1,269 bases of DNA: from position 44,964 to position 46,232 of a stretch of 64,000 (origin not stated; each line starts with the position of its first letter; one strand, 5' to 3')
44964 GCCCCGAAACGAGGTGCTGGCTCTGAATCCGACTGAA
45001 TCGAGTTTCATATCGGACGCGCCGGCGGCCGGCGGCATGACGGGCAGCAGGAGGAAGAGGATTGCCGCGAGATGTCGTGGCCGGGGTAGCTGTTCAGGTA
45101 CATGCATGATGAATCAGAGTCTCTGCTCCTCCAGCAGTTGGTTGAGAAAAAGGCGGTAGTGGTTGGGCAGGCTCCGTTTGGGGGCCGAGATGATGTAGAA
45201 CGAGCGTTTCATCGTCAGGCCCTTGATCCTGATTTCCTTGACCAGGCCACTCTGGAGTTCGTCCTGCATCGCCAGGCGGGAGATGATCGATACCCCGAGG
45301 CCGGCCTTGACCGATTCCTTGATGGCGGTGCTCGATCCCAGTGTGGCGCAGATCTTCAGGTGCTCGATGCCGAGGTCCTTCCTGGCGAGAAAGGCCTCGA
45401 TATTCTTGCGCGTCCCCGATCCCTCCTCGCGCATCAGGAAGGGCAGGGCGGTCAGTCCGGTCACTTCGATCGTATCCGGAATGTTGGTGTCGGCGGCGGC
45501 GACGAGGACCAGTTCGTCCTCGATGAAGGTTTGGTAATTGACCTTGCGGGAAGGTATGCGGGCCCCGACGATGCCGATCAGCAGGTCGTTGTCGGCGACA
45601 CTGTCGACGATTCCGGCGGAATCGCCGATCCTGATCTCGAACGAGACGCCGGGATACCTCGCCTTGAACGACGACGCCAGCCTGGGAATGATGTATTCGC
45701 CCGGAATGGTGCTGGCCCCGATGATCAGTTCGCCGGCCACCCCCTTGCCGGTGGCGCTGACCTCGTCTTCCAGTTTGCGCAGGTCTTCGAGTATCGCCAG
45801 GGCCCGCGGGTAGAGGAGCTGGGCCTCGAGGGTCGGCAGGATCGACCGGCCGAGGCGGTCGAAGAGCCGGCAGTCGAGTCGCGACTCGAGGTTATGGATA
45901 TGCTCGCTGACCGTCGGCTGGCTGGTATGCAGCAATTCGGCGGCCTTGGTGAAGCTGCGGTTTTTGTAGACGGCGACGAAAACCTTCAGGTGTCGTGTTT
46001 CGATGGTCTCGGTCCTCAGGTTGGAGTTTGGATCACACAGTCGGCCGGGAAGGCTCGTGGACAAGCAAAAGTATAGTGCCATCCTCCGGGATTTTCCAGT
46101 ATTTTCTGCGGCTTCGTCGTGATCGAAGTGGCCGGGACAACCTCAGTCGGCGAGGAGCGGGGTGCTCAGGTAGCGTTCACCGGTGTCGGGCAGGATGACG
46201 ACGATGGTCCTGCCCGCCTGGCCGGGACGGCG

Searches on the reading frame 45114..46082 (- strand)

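Call 59: search_protein_families(library=pfam, proteins=[window:45114-46082:-], max_evalue=0.0001)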
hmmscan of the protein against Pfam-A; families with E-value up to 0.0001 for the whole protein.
window:45114-46082:- (322 aa): 2 families
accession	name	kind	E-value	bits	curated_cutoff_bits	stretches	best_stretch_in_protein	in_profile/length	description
PF03466.25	LysR_substrate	-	1.5e-38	132.7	28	1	114-320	3-208/209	LysR substrate binding domain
PF00126.33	HTH_1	-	6.7e-21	74.4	26.6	1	30-87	2-59/60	Bacterial regulatory helix-turn-helix protein, lysR family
